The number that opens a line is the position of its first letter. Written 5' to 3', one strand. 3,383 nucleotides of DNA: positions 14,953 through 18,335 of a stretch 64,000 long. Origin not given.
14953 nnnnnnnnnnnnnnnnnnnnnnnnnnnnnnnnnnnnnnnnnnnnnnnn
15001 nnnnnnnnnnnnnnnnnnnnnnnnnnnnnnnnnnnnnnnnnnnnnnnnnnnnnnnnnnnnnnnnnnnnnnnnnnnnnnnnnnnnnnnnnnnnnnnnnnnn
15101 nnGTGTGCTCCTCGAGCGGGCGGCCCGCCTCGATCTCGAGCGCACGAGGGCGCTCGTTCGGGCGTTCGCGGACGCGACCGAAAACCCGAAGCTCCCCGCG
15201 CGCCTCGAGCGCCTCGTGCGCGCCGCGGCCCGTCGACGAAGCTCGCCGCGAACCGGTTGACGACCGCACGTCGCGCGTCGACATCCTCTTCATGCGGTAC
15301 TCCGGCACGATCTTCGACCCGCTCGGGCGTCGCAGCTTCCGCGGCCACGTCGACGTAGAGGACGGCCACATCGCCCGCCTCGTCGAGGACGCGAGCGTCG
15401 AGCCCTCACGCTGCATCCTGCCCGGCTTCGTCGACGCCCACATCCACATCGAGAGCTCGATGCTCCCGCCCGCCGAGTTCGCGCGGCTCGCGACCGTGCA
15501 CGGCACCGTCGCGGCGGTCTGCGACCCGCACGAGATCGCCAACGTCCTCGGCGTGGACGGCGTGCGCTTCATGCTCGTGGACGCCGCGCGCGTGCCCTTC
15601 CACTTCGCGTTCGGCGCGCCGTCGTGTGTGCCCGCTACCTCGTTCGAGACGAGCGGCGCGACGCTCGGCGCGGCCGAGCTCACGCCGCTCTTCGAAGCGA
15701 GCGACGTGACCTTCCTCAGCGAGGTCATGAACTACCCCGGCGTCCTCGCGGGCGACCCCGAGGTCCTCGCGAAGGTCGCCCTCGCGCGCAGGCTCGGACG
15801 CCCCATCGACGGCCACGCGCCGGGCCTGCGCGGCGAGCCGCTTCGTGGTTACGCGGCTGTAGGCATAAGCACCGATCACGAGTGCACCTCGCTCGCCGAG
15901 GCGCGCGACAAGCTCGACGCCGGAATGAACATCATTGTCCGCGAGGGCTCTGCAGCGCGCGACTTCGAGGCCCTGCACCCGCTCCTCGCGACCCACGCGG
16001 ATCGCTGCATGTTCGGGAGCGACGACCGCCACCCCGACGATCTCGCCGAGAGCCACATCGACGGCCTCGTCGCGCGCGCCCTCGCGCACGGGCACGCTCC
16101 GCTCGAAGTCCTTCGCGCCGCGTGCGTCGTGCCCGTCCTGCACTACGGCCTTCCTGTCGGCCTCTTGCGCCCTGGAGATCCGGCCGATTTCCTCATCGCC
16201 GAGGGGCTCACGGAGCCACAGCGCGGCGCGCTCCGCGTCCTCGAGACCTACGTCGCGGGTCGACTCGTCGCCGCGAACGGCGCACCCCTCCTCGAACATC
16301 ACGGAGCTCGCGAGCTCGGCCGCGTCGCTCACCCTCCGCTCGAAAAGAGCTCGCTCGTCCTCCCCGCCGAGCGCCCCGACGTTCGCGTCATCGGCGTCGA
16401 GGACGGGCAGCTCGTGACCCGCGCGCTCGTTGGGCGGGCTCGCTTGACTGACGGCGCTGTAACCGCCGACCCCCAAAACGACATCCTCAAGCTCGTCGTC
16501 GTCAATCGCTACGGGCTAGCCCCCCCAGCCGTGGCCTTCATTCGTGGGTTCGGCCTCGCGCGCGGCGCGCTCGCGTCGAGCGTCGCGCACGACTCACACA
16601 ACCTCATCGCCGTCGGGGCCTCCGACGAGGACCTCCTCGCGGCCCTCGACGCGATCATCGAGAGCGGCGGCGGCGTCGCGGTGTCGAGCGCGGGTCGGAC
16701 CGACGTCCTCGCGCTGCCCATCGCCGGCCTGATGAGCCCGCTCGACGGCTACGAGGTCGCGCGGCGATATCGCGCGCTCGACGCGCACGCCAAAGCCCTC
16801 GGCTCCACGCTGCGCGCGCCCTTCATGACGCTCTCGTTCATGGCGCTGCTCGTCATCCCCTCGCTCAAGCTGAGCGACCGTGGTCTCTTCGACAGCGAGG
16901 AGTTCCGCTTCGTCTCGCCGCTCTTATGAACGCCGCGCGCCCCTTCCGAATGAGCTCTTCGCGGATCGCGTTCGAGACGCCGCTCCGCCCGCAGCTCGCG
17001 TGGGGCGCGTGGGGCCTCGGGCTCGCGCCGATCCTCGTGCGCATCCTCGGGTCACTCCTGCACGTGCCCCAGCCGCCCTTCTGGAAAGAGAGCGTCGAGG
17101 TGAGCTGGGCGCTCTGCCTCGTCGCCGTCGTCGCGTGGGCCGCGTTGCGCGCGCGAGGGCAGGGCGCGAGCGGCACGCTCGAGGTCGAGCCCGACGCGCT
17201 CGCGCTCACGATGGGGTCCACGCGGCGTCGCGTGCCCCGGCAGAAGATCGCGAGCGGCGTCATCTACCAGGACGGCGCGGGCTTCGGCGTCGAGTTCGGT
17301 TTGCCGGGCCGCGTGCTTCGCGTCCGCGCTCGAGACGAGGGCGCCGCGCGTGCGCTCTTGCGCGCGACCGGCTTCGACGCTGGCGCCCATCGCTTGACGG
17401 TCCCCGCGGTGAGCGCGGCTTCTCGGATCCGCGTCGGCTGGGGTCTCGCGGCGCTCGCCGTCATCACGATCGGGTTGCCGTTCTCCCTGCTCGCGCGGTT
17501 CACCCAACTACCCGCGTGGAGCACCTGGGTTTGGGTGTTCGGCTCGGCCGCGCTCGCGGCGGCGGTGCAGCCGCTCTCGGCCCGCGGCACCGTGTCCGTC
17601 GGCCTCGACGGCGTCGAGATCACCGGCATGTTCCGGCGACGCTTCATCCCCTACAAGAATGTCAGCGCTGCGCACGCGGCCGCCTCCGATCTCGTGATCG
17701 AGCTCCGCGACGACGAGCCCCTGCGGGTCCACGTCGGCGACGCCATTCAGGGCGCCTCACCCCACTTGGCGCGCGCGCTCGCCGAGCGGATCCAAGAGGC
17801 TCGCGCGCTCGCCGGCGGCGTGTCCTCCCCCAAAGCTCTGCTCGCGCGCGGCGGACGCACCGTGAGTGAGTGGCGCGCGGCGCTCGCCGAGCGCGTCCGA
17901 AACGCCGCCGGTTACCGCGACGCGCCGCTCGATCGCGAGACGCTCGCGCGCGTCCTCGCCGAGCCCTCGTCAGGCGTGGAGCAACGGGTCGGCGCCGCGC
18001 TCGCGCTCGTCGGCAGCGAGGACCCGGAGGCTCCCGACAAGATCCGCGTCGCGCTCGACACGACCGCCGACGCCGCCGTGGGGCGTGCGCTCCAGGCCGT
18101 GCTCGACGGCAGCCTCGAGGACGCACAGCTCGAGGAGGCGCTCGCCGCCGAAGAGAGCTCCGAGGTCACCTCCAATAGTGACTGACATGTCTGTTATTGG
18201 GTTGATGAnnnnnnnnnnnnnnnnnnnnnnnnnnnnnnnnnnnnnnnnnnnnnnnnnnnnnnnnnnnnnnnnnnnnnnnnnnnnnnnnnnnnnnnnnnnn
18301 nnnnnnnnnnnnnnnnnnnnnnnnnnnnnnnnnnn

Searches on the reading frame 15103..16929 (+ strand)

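Call 61: search_protein_families(library=pfam, proteins=[window:15103-16929:+], max_evalue=0.00001)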
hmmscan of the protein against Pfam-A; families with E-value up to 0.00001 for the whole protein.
window:15103-16929:+ (608 aa): 3 families
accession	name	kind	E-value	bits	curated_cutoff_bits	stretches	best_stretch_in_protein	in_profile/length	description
PF13382.11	Adenine_deam_C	-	3.5e-58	196.2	27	1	436-601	1-168/169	Adenine deaminase C-terminal domain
PF01979.26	Amidohydro_1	-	8.2e-30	104.6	25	1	105-368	2-320/345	Amidohydrolase family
PF07969.17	Amidohydro_3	-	7.2e-06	26.2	29.7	0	233-389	307-471/472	Amidohydrolase family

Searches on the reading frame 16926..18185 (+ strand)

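Call 61: search_protein_families(library=pfam, proteins=[window:16926-18185:+], max_evalue=0.00001)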
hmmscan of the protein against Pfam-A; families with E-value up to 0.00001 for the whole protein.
window:16926-18185:+ (419 aa): 1 family
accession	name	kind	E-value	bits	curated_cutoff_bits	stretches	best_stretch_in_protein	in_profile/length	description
PF23494.1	bPH_10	-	4.2e-09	36.4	27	0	168-270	30-131/151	YqeB-like bacterial PH domain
